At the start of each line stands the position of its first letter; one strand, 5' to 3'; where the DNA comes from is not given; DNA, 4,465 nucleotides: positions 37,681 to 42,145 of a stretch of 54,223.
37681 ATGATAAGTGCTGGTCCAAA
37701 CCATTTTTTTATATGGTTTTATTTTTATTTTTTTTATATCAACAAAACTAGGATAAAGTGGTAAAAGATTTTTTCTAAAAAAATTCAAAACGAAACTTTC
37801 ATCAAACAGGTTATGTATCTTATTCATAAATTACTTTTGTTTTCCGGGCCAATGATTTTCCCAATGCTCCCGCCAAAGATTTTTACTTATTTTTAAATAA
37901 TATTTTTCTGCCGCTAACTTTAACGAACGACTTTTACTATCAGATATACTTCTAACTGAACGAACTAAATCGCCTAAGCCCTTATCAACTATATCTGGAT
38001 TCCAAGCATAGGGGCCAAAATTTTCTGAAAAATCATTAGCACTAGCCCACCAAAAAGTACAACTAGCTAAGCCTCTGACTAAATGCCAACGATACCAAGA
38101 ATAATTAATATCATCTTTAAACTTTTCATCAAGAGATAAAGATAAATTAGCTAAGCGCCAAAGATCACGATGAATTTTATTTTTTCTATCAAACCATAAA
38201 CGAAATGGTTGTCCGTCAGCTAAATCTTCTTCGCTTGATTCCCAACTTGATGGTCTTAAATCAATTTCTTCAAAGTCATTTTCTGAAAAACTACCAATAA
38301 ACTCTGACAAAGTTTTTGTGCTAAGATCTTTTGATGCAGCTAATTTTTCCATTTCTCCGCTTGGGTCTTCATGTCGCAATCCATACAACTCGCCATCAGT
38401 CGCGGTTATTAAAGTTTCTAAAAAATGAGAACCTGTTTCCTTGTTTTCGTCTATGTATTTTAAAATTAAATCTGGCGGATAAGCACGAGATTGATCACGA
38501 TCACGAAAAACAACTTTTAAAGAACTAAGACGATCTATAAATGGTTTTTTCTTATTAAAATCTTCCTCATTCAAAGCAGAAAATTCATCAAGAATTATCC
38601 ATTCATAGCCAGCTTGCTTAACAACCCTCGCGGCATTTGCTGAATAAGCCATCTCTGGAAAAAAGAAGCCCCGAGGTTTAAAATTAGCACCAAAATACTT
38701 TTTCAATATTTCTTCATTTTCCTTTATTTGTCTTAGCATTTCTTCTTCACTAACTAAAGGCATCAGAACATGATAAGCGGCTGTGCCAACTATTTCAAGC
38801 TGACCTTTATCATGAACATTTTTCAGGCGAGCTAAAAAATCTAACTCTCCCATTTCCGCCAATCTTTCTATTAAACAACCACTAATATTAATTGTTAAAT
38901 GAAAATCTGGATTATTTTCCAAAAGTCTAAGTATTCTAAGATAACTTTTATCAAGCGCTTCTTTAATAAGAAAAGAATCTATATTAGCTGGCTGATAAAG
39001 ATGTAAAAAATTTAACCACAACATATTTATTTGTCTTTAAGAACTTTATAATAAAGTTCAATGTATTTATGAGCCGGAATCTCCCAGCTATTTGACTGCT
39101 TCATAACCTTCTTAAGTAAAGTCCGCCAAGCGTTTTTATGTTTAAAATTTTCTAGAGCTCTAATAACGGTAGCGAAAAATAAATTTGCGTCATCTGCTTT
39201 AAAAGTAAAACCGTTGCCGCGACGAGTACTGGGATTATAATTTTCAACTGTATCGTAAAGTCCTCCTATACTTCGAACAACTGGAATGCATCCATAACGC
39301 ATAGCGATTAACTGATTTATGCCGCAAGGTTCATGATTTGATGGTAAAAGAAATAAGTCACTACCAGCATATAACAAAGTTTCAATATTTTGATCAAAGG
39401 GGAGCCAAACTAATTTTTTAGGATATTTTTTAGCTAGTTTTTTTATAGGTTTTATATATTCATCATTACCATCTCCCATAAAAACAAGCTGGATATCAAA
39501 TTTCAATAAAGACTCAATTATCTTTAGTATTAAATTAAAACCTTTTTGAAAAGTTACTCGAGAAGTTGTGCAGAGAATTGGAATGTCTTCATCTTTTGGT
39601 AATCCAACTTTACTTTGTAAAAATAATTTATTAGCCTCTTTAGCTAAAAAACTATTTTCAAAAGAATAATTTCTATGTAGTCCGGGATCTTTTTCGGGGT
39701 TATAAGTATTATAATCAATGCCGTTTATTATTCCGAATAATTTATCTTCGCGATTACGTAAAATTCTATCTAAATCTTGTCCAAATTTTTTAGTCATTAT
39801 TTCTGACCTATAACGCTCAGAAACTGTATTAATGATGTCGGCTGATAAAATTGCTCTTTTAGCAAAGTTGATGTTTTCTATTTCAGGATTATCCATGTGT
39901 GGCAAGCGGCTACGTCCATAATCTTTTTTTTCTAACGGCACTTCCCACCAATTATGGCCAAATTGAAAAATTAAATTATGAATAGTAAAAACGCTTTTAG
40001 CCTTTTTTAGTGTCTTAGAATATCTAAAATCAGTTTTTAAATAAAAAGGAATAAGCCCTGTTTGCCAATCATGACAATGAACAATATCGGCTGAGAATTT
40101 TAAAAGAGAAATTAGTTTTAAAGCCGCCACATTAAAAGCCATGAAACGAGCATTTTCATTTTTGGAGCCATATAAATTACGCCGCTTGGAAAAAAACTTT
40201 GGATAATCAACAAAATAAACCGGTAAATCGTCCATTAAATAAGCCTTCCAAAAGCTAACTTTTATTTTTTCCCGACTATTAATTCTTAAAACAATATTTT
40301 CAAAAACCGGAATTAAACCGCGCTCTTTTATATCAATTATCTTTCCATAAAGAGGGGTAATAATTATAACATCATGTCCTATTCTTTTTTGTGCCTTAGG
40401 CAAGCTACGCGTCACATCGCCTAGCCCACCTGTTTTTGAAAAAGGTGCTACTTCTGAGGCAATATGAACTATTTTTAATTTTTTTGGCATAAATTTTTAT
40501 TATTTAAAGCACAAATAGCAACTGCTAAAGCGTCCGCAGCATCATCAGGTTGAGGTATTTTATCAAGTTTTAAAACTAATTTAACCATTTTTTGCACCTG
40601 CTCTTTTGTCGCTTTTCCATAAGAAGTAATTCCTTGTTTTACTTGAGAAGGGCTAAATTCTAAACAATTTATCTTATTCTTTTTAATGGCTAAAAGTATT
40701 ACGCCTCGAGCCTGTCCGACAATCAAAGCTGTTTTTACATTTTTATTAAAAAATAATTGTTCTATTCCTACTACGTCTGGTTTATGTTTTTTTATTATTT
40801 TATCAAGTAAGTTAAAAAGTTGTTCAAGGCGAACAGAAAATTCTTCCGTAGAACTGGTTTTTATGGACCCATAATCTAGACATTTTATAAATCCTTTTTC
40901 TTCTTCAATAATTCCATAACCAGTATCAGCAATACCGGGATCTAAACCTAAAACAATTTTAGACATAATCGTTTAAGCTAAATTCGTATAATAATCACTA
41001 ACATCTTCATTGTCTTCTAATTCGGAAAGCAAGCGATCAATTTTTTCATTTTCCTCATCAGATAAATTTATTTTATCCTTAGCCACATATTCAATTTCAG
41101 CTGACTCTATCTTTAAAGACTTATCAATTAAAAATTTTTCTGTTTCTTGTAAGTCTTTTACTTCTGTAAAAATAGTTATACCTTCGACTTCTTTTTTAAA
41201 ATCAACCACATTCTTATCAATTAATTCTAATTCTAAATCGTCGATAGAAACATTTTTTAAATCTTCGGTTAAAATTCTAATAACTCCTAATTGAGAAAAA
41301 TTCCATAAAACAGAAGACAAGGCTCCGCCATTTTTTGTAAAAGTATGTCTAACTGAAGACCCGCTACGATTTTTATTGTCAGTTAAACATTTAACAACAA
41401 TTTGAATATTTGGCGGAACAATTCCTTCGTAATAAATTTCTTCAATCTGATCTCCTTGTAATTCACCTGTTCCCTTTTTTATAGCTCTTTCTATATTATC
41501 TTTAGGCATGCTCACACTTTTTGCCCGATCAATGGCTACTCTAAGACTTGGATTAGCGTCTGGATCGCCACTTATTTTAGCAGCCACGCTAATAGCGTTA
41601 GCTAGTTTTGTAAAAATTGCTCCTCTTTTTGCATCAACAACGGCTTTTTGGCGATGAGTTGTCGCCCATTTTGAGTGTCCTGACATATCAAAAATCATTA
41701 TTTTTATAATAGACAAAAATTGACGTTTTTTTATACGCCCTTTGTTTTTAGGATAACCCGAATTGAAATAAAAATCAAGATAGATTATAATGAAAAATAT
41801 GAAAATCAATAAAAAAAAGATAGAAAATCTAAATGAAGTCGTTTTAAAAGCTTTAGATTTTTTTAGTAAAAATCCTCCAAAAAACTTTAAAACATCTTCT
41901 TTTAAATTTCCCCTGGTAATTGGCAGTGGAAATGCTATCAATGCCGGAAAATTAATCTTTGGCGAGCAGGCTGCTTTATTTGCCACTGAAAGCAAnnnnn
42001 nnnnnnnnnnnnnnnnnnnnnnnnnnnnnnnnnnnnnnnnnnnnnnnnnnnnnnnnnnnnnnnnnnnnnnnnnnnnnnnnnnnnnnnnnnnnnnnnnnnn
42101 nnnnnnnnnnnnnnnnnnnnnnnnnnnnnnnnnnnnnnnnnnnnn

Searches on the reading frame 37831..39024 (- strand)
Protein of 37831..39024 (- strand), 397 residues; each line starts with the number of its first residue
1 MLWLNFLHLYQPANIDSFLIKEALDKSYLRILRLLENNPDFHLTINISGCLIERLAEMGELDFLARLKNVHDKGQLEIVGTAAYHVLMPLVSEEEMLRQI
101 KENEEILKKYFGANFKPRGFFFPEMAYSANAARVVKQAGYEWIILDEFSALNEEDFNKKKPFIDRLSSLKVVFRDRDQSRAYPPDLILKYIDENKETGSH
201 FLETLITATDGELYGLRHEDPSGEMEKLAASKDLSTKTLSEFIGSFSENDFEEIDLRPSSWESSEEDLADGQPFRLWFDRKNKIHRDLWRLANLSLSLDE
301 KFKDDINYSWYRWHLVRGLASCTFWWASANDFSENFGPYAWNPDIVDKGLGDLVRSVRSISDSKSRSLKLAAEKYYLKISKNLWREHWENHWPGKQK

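Call 93: search_protein_families(library=pfam, proteins=[window:37831-39024:-], max_evalue=0.001)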
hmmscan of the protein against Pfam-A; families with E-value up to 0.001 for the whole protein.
window:37831-39024:- (397 aa): 3 families
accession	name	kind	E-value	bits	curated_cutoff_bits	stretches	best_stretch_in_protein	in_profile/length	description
PF03065.20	Glyco_hydro_57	-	1.2e-26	94.2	21.2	1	25-249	45-285/291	Glycosyl hydrolase family 57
PF01074.27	Glyco_hydro_38N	-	1.2e-06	28.5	25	1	21-163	22-161/270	Glycosyl hydrolases family 38 N-terminal domain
PF01522.26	Polysacc_deac_1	-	3e-06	27.6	23.1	1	64-141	48-122/124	Polysaccharide deacetylase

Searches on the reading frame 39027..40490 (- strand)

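Call 93: search_protein_families(library=pfam, proteins=[window:39027-40490:-], max_evalue=0.001)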
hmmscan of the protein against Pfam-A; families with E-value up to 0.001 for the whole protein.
window:39027-40490:- (487 aa): 4 families
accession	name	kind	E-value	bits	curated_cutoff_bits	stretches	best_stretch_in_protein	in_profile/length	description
PF08323.17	Glyco_transf_5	-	6.2e-65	219.7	22.7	1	6-246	1-239/239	Starch synthase catalytic domain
PF00534.26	Glycos_transf_1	-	1.9e-18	67.1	26.4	1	297-456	9-166/172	Glycosyl transferases group 1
PF13692.12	Glyco_trans_1_4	-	1.7e-13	51.5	27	1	304-448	2-142/142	Glycosyl transferases group 1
PF13439.12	Glyco_transf_4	-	1.2e-07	32.3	28.5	1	21-232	2-149/170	Glycosyltransferase Family 4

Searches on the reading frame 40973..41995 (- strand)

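Call 93: search_protein_families(library=pfam, proteins=[window:40973-41995:-], max_evalue=0.001)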
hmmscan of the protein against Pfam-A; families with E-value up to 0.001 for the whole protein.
window:40973-41995:- (340 aa): 2 families
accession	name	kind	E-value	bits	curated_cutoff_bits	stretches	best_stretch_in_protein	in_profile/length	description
PF01709.26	Transcrip_reg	-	7.1e-42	143.3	27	1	185-339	2-160/160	TACO1/YebC second and third domain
PF20772.2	TACO1_YebC_N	-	2.1e-28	99.1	36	1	108-178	1-73/73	TACO1/YebC protein N-terminal domain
